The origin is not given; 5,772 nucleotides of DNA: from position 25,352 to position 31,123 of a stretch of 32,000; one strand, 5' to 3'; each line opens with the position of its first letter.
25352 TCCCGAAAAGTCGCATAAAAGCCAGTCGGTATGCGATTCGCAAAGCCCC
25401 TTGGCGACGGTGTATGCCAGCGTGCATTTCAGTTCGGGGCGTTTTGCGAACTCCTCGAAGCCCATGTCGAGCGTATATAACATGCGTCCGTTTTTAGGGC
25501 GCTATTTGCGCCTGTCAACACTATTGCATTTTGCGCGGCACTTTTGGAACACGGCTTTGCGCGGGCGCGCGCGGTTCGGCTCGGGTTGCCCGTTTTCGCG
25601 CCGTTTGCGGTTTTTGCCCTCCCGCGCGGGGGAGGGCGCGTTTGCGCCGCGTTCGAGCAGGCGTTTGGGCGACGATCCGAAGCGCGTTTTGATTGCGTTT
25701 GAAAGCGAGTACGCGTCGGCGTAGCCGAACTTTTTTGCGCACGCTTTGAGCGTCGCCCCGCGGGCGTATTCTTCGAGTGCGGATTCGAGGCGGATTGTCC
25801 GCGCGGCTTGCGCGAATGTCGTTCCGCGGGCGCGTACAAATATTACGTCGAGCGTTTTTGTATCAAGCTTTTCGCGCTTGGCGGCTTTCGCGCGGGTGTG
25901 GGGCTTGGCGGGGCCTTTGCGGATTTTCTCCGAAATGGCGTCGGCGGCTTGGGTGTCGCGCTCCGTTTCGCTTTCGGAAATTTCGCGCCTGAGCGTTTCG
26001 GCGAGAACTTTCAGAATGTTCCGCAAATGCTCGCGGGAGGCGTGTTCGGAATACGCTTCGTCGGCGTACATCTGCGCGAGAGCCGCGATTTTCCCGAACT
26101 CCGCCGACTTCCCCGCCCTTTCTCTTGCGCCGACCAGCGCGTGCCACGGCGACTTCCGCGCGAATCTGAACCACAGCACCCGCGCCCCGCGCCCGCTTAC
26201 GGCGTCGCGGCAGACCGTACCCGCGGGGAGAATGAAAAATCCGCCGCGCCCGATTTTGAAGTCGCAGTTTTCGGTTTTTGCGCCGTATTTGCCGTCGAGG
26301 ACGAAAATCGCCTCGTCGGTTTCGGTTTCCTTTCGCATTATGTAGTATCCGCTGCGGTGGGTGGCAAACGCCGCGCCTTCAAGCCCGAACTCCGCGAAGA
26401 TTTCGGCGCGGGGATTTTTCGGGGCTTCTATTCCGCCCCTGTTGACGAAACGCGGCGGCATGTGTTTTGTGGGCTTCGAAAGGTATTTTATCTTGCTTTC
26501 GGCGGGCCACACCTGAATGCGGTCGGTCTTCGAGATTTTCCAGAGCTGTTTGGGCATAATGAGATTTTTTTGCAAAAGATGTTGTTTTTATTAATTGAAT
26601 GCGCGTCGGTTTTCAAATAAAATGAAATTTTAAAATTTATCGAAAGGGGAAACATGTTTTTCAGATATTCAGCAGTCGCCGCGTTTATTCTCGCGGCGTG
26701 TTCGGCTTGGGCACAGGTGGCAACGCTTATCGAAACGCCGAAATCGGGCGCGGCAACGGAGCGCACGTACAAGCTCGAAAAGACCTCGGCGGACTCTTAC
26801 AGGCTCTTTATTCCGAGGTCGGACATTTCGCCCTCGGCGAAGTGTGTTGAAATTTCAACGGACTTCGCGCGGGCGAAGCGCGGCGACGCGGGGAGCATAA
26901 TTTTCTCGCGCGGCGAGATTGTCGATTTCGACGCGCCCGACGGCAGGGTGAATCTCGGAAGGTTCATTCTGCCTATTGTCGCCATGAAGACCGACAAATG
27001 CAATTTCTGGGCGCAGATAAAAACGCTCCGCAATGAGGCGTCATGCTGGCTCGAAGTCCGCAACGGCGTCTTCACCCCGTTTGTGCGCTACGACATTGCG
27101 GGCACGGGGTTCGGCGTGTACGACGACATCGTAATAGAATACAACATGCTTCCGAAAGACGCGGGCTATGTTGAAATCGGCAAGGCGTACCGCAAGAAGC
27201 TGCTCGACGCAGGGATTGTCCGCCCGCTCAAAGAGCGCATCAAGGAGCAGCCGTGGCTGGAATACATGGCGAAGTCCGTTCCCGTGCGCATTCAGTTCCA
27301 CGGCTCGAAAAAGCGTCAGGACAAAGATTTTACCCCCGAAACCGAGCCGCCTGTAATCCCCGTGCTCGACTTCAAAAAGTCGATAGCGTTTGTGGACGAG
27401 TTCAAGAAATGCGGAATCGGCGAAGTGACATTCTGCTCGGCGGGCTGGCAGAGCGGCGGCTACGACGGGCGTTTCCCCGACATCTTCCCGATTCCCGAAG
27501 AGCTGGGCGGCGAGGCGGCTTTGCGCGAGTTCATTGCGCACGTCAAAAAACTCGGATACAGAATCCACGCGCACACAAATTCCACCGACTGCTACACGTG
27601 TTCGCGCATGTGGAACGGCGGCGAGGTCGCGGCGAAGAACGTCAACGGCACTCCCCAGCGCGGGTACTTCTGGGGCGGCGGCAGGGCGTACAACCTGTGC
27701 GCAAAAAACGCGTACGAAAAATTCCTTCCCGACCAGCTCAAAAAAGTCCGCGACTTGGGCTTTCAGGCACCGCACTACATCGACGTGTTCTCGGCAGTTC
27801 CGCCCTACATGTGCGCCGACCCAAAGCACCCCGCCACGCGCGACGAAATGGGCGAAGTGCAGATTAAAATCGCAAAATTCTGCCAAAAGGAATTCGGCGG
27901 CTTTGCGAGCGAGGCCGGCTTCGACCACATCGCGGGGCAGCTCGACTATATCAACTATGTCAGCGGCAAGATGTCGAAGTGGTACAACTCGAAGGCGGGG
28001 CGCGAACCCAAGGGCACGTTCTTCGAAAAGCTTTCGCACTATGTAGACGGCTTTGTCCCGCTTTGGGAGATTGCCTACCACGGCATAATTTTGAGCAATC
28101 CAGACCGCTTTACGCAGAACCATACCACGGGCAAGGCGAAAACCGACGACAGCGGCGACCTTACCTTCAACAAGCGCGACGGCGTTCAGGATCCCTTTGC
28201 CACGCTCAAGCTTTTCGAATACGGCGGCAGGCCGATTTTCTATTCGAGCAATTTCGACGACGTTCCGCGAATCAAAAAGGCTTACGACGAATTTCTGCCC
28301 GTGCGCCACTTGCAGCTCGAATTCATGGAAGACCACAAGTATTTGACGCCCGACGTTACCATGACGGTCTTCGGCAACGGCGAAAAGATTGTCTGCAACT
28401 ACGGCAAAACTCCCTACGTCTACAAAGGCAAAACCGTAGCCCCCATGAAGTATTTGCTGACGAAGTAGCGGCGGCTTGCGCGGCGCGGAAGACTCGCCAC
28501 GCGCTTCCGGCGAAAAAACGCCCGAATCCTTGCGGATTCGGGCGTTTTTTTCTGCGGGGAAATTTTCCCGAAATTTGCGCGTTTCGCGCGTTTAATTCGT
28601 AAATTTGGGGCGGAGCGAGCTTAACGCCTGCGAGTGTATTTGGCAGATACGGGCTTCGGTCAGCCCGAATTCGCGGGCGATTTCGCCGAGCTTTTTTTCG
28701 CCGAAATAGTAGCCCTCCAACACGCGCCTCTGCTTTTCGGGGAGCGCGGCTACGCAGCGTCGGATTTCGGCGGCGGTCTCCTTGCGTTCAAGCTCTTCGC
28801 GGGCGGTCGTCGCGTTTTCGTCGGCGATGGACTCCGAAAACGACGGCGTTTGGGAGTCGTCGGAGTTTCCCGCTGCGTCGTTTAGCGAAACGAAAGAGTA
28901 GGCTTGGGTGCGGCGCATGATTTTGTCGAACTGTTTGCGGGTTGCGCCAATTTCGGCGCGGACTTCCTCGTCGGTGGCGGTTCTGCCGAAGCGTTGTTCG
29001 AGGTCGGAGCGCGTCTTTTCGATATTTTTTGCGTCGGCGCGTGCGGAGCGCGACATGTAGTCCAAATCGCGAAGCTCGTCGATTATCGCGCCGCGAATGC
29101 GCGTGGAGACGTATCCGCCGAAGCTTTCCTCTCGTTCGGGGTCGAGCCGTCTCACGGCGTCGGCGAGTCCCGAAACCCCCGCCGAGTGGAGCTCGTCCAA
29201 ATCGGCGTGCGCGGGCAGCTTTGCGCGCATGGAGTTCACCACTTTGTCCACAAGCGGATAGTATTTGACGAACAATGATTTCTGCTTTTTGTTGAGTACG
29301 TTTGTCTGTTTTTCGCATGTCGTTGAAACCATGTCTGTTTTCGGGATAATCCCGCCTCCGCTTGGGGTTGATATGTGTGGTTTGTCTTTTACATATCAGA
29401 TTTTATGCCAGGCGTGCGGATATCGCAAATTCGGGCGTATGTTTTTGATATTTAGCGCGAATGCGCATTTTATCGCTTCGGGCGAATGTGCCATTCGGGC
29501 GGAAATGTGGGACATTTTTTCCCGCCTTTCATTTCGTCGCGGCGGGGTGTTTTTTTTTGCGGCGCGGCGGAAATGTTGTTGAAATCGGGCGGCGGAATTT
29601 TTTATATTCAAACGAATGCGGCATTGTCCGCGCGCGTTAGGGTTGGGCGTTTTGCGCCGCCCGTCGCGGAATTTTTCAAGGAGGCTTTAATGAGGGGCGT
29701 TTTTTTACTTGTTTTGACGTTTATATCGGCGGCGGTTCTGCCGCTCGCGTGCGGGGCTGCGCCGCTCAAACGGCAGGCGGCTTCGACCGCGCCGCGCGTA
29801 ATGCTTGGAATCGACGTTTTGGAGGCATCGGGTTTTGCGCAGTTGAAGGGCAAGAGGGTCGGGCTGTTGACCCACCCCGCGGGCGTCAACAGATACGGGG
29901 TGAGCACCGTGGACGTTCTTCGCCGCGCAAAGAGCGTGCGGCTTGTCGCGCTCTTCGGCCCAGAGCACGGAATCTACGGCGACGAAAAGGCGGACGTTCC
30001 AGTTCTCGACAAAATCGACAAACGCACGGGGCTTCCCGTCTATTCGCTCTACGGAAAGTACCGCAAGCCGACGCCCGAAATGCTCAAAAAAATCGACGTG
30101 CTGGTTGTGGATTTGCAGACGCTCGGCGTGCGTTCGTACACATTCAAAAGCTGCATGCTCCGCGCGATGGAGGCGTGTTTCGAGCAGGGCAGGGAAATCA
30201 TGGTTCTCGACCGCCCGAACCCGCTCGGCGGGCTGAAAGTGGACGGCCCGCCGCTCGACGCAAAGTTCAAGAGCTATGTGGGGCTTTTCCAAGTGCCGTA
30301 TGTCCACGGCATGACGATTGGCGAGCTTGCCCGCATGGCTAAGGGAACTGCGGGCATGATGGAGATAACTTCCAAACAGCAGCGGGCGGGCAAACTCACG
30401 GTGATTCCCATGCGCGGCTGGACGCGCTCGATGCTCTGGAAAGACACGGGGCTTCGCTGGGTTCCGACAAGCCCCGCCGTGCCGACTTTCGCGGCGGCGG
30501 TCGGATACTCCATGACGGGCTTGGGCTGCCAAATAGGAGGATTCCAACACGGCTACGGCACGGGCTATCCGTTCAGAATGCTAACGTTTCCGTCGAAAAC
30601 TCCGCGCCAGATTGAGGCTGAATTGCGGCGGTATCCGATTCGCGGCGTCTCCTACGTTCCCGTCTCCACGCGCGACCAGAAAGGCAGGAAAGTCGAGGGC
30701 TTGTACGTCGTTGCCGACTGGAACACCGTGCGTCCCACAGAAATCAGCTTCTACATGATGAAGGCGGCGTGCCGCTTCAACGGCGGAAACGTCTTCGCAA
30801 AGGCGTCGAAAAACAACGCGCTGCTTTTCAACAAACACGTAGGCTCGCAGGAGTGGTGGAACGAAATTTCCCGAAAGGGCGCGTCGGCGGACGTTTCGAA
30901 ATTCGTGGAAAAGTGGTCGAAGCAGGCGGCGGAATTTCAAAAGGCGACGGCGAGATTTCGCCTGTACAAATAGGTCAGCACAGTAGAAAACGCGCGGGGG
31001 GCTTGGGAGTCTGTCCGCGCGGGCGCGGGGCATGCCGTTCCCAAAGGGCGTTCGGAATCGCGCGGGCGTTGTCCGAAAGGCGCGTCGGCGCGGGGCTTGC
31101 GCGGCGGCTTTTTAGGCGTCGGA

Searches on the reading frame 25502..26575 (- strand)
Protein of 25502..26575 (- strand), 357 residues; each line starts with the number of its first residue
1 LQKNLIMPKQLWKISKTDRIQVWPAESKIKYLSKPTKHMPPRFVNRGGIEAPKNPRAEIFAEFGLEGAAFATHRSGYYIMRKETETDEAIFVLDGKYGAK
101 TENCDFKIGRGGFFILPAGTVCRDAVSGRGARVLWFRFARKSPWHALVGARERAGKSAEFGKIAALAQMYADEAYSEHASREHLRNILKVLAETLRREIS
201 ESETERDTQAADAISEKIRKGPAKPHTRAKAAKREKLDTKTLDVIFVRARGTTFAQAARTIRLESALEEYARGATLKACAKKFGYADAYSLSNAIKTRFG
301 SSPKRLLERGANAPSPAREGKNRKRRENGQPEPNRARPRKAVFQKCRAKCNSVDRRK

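Call 14: search_protein_families(library=pfam, proteins=[window:25502-26575:-], max_evalue=0.001)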
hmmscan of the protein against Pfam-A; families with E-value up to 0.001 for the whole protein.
window:25502-26575:- (357 aa): 1 family
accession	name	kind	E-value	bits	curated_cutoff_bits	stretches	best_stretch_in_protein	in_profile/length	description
PF12833.13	HTH_18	-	7.3e-12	45.9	33.6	1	232-308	2-79/80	Helix-turn-helix domain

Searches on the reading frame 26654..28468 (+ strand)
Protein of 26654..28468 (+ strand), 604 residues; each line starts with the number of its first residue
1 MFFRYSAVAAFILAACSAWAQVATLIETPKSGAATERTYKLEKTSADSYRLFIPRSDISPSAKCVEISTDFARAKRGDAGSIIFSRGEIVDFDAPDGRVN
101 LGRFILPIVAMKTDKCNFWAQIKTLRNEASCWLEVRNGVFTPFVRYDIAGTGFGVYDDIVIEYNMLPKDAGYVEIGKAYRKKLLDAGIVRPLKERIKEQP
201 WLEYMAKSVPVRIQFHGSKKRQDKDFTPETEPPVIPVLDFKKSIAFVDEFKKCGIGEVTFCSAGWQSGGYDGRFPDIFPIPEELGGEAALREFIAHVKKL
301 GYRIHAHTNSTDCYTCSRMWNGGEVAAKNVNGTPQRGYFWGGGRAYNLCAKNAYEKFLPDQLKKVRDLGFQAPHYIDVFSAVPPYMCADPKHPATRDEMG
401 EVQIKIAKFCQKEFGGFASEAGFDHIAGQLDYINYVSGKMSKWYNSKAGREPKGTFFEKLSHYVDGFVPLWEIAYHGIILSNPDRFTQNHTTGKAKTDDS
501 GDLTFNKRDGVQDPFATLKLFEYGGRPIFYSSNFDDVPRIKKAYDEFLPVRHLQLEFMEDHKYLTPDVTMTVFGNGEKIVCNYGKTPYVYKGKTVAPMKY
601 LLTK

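Call 14: search_protein_families(library=pfam, proteins=[window:26654-28468:+], max_evalue=0.001)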
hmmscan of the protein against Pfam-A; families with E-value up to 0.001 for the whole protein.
window:26654-28468:+ (604 aa): 3 families
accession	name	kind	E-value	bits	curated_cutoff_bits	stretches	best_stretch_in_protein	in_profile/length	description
PF18952.6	DUF5696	-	1.6e-36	126.5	25.6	2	158-435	196-466/612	Family of unknown function (DUF5696)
PF19773.5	DUF6259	-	6.5e-05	22.6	28.7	1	257-392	77-215/300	Domain of unknown function (DUF6259)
PF12905.13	Glyco_hydro_101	-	0.00039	20.3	25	1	224-330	30-132/272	Endo-alpha-N-acetylgalactosaminidase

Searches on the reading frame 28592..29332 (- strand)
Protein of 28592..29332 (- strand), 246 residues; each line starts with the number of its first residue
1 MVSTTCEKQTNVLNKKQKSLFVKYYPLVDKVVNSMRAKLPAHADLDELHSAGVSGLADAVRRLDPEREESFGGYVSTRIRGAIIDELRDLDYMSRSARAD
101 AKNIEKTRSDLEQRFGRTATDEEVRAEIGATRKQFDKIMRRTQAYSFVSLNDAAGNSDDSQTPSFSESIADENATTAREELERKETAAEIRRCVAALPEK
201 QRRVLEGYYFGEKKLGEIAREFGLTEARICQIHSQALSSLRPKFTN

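Call 14: search_protein_families(library=pfam, proteins=[window:28592-29332:-], max_evalue=0.001)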
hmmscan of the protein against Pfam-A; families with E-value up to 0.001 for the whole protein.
window:28592-29332:- (246 aa): 4 families
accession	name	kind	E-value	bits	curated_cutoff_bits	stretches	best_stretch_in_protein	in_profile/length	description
PF04545.22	Sigma70_r4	-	2.1e-13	50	24.1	1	195-241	3-49/50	Sigma-70, region 4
PF04542.20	Sigma70_r2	-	3.1e-11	43.3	24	1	20-90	1-68/71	Sigma-70 region 2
PF08281.18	Sigma70_r4_2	-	8.8e-09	35.3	25.7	1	189-229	3-43/54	Sigma-70, region 4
PF04539.22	Sigma70_r3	-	5.9e-08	33.1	25.3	1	103-178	5-75/78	Sigma-70 region 3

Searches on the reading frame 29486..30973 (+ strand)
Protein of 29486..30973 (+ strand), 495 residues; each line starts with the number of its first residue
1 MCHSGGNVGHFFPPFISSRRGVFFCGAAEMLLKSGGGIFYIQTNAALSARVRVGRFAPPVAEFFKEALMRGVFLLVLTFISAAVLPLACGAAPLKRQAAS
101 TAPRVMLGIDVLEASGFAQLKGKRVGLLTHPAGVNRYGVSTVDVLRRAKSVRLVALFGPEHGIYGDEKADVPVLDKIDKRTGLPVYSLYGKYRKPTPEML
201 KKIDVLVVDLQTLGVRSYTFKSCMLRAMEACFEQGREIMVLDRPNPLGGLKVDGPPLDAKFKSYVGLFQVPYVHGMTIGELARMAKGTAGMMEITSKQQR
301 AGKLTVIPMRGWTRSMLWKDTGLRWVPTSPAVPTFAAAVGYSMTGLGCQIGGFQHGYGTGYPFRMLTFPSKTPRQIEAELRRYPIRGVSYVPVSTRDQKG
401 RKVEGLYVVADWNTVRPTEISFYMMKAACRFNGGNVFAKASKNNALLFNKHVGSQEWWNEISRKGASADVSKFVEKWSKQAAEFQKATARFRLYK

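Call 14: search_protein_families(library=pfam, proteins=[window:29486-30973:+], max_evalue=0.001)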
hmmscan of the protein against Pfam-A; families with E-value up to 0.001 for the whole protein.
window:29486-30973:+ (495 aa): 2 families
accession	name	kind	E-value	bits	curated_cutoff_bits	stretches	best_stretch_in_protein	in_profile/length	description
PF07075.17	NamZ_N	-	8.2e-79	264.2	26.9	1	125-335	1-202/203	Exo-beta-N-acetylmuramidase NamZ, N-terminal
PF20732.2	NamZ_C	-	3.3e-17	64.1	25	1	341-494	3-152/152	Exo-beta-N-acetylmuramidase NamZ, C-terminal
